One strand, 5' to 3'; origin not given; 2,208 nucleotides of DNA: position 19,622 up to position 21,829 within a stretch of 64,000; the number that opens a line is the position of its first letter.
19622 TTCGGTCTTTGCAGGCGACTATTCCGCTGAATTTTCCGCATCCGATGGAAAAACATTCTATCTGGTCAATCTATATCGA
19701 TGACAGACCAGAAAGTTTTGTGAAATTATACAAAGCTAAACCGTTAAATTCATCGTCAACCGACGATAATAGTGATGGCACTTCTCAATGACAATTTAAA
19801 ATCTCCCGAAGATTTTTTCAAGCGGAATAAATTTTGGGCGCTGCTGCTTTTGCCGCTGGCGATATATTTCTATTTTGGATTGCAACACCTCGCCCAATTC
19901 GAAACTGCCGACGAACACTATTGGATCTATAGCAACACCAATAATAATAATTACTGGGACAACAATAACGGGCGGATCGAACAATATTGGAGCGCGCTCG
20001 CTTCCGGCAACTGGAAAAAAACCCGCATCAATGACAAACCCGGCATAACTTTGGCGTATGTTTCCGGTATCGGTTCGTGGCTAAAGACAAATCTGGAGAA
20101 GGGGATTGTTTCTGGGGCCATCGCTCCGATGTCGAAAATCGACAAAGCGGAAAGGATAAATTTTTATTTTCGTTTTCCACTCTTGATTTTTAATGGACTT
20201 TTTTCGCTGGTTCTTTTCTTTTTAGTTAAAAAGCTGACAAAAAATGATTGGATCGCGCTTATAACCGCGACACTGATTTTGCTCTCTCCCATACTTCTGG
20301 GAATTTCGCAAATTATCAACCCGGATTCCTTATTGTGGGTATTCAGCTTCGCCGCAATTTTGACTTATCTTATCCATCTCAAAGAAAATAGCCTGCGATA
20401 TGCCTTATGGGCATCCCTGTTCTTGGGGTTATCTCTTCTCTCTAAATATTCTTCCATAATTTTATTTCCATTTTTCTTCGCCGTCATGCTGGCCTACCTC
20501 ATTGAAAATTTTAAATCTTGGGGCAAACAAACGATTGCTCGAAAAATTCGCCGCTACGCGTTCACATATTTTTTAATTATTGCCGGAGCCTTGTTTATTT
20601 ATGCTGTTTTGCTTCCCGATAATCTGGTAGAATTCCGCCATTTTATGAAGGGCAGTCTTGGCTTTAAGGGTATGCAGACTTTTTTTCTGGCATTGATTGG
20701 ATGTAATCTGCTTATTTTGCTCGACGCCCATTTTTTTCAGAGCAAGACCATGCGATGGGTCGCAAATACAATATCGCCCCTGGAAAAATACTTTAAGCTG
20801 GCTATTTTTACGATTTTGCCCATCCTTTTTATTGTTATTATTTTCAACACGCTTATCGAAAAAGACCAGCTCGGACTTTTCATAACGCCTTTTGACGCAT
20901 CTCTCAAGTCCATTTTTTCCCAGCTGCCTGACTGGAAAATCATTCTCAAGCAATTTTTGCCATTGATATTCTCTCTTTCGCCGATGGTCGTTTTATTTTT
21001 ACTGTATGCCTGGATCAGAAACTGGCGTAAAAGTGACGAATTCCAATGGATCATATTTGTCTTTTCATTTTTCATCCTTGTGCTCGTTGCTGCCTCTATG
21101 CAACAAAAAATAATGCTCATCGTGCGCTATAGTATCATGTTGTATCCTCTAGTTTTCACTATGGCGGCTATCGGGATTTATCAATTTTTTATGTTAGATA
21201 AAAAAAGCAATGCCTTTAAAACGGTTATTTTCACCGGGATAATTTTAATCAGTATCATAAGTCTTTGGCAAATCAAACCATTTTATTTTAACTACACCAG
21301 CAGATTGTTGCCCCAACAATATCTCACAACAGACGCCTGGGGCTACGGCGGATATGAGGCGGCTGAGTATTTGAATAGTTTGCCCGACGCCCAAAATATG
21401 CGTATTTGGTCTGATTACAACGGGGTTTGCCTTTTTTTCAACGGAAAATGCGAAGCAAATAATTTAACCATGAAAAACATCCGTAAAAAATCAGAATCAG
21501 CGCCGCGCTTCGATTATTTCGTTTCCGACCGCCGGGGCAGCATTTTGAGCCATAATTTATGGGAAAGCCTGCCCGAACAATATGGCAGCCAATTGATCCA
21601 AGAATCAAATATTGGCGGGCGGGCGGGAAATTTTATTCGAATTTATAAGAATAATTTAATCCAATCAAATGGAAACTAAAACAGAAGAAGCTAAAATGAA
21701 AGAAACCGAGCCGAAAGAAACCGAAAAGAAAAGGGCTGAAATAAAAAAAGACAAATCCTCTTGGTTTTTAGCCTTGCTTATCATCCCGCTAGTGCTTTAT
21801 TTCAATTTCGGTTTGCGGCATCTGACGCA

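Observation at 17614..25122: Tightly overlapping tandem array of four GT-C paralogs behind a consensus promoter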

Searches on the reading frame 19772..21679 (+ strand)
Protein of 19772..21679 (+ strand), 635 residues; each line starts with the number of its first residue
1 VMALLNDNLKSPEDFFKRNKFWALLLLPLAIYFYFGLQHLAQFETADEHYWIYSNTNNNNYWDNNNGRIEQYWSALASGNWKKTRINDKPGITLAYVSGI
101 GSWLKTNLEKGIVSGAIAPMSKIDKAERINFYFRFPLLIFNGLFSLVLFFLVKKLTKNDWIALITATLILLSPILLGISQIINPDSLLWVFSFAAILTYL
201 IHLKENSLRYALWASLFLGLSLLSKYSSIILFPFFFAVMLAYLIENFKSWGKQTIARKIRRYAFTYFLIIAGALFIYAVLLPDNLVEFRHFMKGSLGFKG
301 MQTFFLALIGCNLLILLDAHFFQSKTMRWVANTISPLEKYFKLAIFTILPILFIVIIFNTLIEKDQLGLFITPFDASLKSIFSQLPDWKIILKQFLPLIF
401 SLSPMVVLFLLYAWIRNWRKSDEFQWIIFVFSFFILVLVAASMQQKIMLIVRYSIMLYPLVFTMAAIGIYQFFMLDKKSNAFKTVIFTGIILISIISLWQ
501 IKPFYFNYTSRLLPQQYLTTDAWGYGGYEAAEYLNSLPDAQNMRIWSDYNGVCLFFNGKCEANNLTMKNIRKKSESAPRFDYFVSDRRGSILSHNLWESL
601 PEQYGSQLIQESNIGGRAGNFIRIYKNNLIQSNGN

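Call 5: search_protein_families(library=pfam, proteins=[window:19772-21679:+], max_evalue=0.1)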
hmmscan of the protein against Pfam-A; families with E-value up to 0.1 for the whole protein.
window:19772-21679:+ (635 aa): 2 families
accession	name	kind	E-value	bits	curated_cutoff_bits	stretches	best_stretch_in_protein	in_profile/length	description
PF13231.12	PMT_2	-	4e-11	43.8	26.1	1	133-246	24-132/160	Dolichyl-phosphate-mannose-protein mannosyltransferase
PF02366.24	PMT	-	3.6e-08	33.7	22.7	1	130-277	82-235/245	Dolichyl-phosphate-mannose-protein mannosyltransferase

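Call 6: search_protein_families(library=ncbifam, proteins=[window:19772-21679:+], max_evalue=0.1)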
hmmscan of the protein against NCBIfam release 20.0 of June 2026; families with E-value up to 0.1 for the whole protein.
window:19772-21679:+ (635 aa): 2 families
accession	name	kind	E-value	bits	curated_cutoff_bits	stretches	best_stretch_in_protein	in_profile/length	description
TIGR03663.1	TIGR03663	subfamily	3.8e-06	26.2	126.25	1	131-277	71-217/435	flippase activity-associated protein Agl23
NF010287.0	PRK13727.1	equivalog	0.086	12.9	105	0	131-183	5-61/82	type-F conjugative transfer system pilin chaperone TraQ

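Call 11: find_homologous_proteins(query=window:19772-21679:+, max_evalue=0.00001)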
Query window:19772-21679:+ (635 aa): 533 proteins with E <= 0.00001 among 8000 candidates; the best 120 are listed.
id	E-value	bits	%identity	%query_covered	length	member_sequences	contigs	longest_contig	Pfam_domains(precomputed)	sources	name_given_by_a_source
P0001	0.0e+0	1416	100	100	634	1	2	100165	PF02366.25,PF13231.13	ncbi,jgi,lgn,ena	ncbi:MAG: glycosyltransferase family 39 protein [Parcubacteria group bacterium]|jgi:4-amino-4-deoxy-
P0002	0.0e+0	1104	79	99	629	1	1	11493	PF02366.25,PF13231.13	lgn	-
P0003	0.0e+0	1090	78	98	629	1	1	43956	PF02366.25,PF13231.13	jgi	-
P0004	5.3e-249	846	62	94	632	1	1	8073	PF02366.25,PF13231.13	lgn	-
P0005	2.9e-247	841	60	99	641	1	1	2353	PF02366.25,PF13231.13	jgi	jgi:4-amino-4-deoxy-L-arabinose transferase-like glycosyltransferase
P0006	3.8e-247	840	60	98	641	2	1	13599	PF02366.25,PF13231.13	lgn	-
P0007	2.2e-246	838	61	99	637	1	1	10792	PF02366.25,PF13231.13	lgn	-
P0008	4.8e-246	837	60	96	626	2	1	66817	PF02366.25,PF13231.13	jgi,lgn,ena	jgi:hypothetical protein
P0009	6.1e-243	826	62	94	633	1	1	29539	PF13231.13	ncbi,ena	-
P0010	4.2e-242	824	62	96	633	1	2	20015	PF02366.25,PF13231.13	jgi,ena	-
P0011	1.2e-240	819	59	96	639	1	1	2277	PF02366.25,PF13231.13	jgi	jgi:4-amino-4-deoxy-L-arabinose transferase-like glycosyltransferase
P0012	1.1e-238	812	61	93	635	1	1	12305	PF02366.25,PF13231.13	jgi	jgi:4-amino-4-deoxy-L-arabinose transferase-like glycosyltransferase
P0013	3.2e-237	807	60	95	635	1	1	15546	PF13231.13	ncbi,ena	-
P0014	2.1e-232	791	58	95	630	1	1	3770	PF02366.25,PF13231.13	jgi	-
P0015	6.5e-232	790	58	95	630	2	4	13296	PF02366.25,PF13231.13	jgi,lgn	-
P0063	6.8e-132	459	41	94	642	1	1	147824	PF02366.25,PF13231.13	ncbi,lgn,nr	ncbi:MAG: phospholipid carrier-dependent glycosyltransferase [Candidatus Moranbacteria bacterium]|nr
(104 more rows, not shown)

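Call 13: find_encoding_contigs(protein=P0003, flank=10000, max_places=2)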
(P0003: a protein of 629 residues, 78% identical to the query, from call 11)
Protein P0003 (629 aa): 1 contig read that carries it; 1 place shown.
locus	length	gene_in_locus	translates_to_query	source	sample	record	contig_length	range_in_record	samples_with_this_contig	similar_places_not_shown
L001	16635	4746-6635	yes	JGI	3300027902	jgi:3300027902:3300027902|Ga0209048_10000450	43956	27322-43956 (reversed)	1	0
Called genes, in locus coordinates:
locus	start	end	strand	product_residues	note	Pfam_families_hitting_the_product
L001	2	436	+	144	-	?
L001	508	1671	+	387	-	PF13439:Glyco_transf_4, PF20706:GT4-conflict (weak), PF00534:Glycos_transf_1, PF13692:Glyco_trans_1_4, PF13524:Glyco_trans_1_2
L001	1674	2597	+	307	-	PF03706:LPG_synthase_TM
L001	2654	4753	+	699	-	PF02366:PMT, PF13231:PMT_2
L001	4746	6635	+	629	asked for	PF02366:PMT (weak), PF13231:PMT_2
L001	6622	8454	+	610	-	PF02366:PMT, PF13231:PMT_2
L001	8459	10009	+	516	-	-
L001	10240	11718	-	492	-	PF01943:Polysacc_synt, PF13440:Polysacc_synt_3, PF03023:MurJ, PF01554:MatE (weak)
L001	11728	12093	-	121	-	-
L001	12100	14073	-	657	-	PF07760:DUF1616, PF20176:DUF6541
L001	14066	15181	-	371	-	PF13439:Glyco_transf_4 (weak), PF00534:Glycos_transf_1, PF13692:Glyco_trans_1_4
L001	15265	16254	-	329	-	PF00535:Glycos_transf_2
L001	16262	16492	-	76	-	-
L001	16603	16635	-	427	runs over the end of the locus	PF03446:NAD_binding_2, PF03721:UDPG_MGDP_dh_N, PF00984:UDPG_MGDP_dh, PF03720:UDPG_MGDP_dh_C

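Call 14: find_encoding_contigs(protein=P0063, flank=10000, max_places=2)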
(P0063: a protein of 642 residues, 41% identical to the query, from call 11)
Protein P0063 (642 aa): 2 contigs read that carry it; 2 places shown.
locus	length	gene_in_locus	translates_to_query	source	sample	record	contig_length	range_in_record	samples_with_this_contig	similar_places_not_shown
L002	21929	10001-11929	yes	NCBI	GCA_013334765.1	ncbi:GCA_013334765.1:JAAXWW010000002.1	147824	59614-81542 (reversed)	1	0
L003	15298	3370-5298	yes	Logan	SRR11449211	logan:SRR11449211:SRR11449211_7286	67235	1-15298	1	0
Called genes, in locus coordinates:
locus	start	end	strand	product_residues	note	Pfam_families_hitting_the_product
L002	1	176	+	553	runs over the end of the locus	-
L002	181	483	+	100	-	-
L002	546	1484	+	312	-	PF00535:Glycos_transf_2, PF10111:Glyco_tranf_2_2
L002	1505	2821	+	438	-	PF02737:3HCDH_N (faint), PF03446:NAD_binding_2 (weak), PF03721:UDPG_MGDP_dh_N, PF03807:F420_oxidored (faint), PF00984:UDPG_MGDP_dh, PF03720:UDPG_MGDP_dh_C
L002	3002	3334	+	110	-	-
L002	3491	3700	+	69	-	-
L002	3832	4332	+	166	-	PF02915:Rubrerythrin, PF21349:RUBY_RBDX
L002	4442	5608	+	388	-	PF13439:Glyco_transf_4, PF20706:GT4-conflict, PF00534:Glycos_transf_1, PF13692:Glyco_trans_1_4, PF13524:Glyco_trans_1_2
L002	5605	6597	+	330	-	PF03706:LPG_synthase_TM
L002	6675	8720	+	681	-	PF02366:PMT (weak), PF13231:PMT_2 (weak), PF11992:TgpA_N (weak)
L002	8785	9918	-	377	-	PF13439:Glyco_transf_4, PF13477:Glyco_trans_4_2 (faint), PF13579:Glyco_trans_4_4 (weak), PF20706:GT4-conflict, PF00534:Glycos_transf_1, PF13692:Glyco_trans_1_4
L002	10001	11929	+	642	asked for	PF02366:PMT, PF13231:PMT_2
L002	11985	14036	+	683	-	PF02366:PMT, PF13231:PMT_2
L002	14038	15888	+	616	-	PF02366:PMT, PF13231:PMT_2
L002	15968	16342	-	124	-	-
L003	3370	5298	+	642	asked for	PF02366:PMT, PF13231:PMT_2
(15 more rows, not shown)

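Call 17: find_related_loci(query=A2, collection=genome_contigs, flank=10000)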
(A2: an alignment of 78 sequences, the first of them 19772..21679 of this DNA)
Query A2 (635 aa) in genome_contigs; peptide patterns used: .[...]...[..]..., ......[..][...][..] (x = any residue, [..] = any of these).
228 stretches matched a pattern; 207 encode a relative of the query (tblastn E <= 1e-3); the best 80 are kept; 78 distinct loci.
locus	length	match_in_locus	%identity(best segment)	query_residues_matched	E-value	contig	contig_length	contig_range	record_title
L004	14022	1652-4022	60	28-628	0e+0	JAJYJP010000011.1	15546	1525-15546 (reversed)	MAG: bacterium isolate DBS2-1.bin163 NODE_6919_length_15546_cov_4.293145, whole genome shotgun sequence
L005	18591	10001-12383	62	32-634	0e+0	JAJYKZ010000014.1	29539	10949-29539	MAG: bacterium isolate DBS2-1.bin57 NODE_2649_length_29539_cov_2.343975, whole genome shotgun sequence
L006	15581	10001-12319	53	30-635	0e+0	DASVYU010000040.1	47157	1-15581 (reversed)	MAG TPA_asm: Patescibacteria group bacterium isolate SMAG_U2610 k141_789217, whole genome shotgun sequence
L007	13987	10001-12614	49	18-628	0e+0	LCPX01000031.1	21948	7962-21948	MAG: Candidatus Moranbacteria bacterium GW2011_GWE1_49_15 UY41_C0031, whole genome shotgun sequence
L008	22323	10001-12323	42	11-635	6e-147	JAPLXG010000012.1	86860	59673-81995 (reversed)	MAG: Candidatus Moraniibacteriota bacterium isolate LacPavin_0818_WC55_MAG_41_28 LacPavin_0818_WC55_scaffold_48933, whol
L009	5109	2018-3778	42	26-626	2e-146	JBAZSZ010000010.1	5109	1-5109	MAG: Candidatus Paceibacterota bacterium isolate SO_2017_GW1_189 NODE_62685_length_5109_cov_3.817945_OW334_2017, whole g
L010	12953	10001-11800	41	13-626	4e-143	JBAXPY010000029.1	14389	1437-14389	MAG: Candidatus Moraniibacteriota bacterium isolate ELA543 MAG543_29, whole genome shotgun sequence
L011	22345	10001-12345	39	6-628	2e-137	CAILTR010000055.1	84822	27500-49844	uncultured bacterium isolate Kiruna_bin-03023 genome assembly, contig: bin-03023:055/120, whole genome shotgun sequence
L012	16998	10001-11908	39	18-627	2e-137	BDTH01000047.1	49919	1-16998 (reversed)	Bacterium BMS3Abin15 DNA, contig: NODE_3, whole genome shotgun sequence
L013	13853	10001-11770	40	28-626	9e-137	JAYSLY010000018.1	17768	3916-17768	MAG: bacterium isolate GFS_10512 GFS_10512_17, whole genome shotgun sequence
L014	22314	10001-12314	43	32-632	2e-146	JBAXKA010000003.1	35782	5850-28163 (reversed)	MAG: Candidatus Moraniibacteriota bacterium isolate ELA389 MAG389_3, whole genome shotgun sequence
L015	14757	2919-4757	41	5-628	5e-135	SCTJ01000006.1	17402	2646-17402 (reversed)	MAG: Patescibacteria group bacterium isolate FW300_bin.57 FW300_bin.57-12301, whole genome shotgun sequence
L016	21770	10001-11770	41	32-628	6e-132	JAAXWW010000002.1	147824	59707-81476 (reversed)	MAG: Candidatus Moraniibacteriota bacterium isolate W9_Combined_metabat2_046 W9_Combined_metabat2_046_NODE_58, whole gen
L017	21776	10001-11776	41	31-626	1e-127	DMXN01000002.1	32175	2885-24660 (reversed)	MAG TPA_asm: Candidatus Moraniibacteriota bacterium isolate UBA11696 contig_1437, whole genome shotgun sequence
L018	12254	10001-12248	39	17-629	1e-127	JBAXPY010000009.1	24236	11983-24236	MAG: Candidatus Moraniibacteriota bacterium isolate ELA543 MAG543_9, whole genome shotgun sequence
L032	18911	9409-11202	41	24-632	2e-132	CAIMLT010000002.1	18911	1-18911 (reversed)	uncultured bacterium isolate Loclat_bin-06345 genome assembly, contig: bin-06345:002/102, whole genome shotgun sequence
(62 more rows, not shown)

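Call 24: predict_structure(alignment_id=A2)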
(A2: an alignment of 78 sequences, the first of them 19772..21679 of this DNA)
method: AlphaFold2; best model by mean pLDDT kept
length: 635 residues; sequences in the alignment: 78
mean_pLDDT: 92.8   pTM: 0.93
mean pLDDT of the five models: 92.8, 92.2, 91.8, 91.4, 90.5
residues with pLDDT >= 90: 519; 70-90: 92; 50-70: 18; < 50: 6
segments of 3 or more residues with pLDDT < 50: 1-5
pLDDT, mean of each block of 10 residues (from residue 1): 50 83 97 97 91 80 84 95 78 94 95 94 94 98 98 98 99 97 95 98 97 98 88 97 95 94 98 97 94 86 93 98 96 94 97 98 95 89 95 97 98 92 93 97 93 96 99 97 98 97 92 94 89 97 94 94 90 89 93 88 92 92 90 52
secondary structure, 60 per line:
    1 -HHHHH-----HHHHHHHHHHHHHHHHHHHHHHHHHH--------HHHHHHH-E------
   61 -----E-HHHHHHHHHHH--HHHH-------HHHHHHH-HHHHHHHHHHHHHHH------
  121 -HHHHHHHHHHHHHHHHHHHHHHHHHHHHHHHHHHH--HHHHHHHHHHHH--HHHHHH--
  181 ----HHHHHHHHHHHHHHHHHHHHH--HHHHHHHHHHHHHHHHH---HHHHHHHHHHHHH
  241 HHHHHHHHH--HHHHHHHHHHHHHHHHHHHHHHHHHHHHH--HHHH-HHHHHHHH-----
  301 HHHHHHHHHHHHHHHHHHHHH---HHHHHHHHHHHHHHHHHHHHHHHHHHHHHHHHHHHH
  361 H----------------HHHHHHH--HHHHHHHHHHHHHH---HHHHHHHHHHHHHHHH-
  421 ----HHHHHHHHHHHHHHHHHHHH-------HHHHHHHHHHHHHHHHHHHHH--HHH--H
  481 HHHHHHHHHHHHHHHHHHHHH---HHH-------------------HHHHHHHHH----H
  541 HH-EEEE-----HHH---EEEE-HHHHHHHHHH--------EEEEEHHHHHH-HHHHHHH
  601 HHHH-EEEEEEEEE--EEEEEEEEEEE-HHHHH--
elements in order: H2-6 H12-37 H46-52 H68-78 H81-84 H92-98 H100-114 H122-156 H159-170 H173-178 H185-205 H208-224 H228-249 H252-280 H283-286 H288-295 H301-321 H325-361 H378-384 H387-400 H404-419 H425-444 H452-472 H480-501 H527-535 E544-547 E559-562 H564-573 E582-586 H587-592 H594-604 E606-614 E617-627 H629-633

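Call 27: fold_search(model_id=the predicted structure, library=pdb)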
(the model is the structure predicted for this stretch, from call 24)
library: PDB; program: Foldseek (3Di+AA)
matches with E <= 10: 302; with E <= 0.001: 18
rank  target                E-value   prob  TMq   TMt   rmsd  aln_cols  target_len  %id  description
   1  6ezn_F                4.4e-07  1.00  0.39  0.38  13.9       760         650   11  Cryo-EM structure of the yeast oligosaccharyltransferase (OST) complex (released 2018-01-17)
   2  8agc_A                4.6e-07  1.00  0.45  0.41  12.1       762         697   11  Structure of yeast oligosaccharylransferase complex with lipid-linked oligosaccharide and non-acceptor peptide bound (released 2022-12-07)
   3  7e9s_A                5.2e-07  1.00  0.37  0.29  14.1       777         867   14  Archaeal oligosaccharyltransferase AglB from Archaeoglobus fulgidus in complex with an inhibitory peptide and a dolich (released 2021-09-08)
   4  8b6l_I                6.1e-07  1.00  0.41  0.39  11.4       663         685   11  Subtomogram average of the human Sec61-TRAP-OSTA-translocon (released 2022-12-07)
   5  8agb_A                2.0e-06  1.00  0.43  0.42  14.0       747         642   10  Structure of yeast oligosaccharylransferase complex with lipid-linked oligosaccharide bound (released 2022-12-07)
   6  7oci_F                2.2e-06  1.00  0.40  0.40  11.7       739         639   12  Cryo-EM structure of yeast Ost6p containing oligosaccharyltransferase complex (released 2022-02-16)
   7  8age_A                3.4e-06  1.00  0.46  0.45   9.8       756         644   12  Structure of yeast oligosaccharylransferase complex with acceptor peptide bound (released 2022-12-07)
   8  5gmy_A                7.9e-06  1.00  0.41  0.32  13.0       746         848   12  Crystal structure of the Archaeoglobus fulgidus oligosaccharyltransferase (O29867_ARCFU) tethered with an acceptor pep (released 2017-02-01)
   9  8pn9_A                8.2e-06  1.00  0.43  0.42  11.3       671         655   11  Structure of human oligosaccharyltransferase OST-A complex bound to NGI-1 (released 2024-05-08)
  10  3wak                  8.6e-06  1.00  0.46  0.36  12.0       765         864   13  Crystal structure of the Archaeoglobus fulgidus oligosaccharyltransferase (O29867_ARCFU) in the apo form (released 2013-10-30)
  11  6s7o_A                1.1e-05  1.00  0.40  0.39  12.3       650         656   11  Cryo-EM structure of human oligosaccharyltransferase complex OST-A (released 2019-12-18)
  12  6s7t_A                1.5e-05  1.00  0.47  0.43  10.2       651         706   13  Cryo-EM structure of human oligosaccharyltransferase complex OST-B (released 2019-12-18)
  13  6c26_A                2.9e-05  1.00  0.37  0.36  13.3       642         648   11  The Cryo-EM structure of a eukaryotic oligosaccharyl transferase complex (released 2018-01-31)
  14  5ogl_A                8.2e-05  1.00  0.38  0.34  12.8       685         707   12  Structure of bacterial oligosaccharyltransferase PglB in complex with an acceptor peptide and an lipid-linked oligosac (released 2017-10-25)
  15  7zli_A                1.9e-04  1.00  0.38  0.37  14.3       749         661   11  Cryo-EM structure of C-mannosyltransferase CeDPY19, in complex with Dol25-P-Man and bound to CMT2-Fab and anti-Fab nan (released 2023-01-11)
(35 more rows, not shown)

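Call 29: search_solved_structures(query=A2, max_evalue=1, show_alignments=2)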
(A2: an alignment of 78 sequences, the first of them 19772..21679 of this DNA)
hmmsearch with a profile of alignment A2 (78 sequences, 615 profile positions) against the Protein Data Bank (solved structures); distinct sequences matched with E-value up to 1: 0.

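Call 44: search_solved_structures(query=window:19772-21679:+, max_evalue=10, show_alignments=3)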
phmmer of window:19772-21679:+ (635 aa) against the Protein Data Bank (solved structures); distinct sequences matched with E-value up to 10: 4.
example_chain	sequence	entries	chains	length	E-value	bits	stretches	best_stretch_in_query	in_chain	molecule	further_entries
5it7_1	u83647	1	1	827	1.2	11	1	320-410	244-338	Eft2p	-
6gqv_AX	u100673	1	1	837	1.2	10.9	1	320-410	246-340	Elongation factor 2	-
6gq1_AZ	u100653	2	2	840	1.2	10.9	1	320-410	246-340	Elongation factor 2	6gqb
1n0u_A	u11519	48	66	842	1.2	10.9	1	320-410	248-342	Elongation factor 2 | yeast eEF2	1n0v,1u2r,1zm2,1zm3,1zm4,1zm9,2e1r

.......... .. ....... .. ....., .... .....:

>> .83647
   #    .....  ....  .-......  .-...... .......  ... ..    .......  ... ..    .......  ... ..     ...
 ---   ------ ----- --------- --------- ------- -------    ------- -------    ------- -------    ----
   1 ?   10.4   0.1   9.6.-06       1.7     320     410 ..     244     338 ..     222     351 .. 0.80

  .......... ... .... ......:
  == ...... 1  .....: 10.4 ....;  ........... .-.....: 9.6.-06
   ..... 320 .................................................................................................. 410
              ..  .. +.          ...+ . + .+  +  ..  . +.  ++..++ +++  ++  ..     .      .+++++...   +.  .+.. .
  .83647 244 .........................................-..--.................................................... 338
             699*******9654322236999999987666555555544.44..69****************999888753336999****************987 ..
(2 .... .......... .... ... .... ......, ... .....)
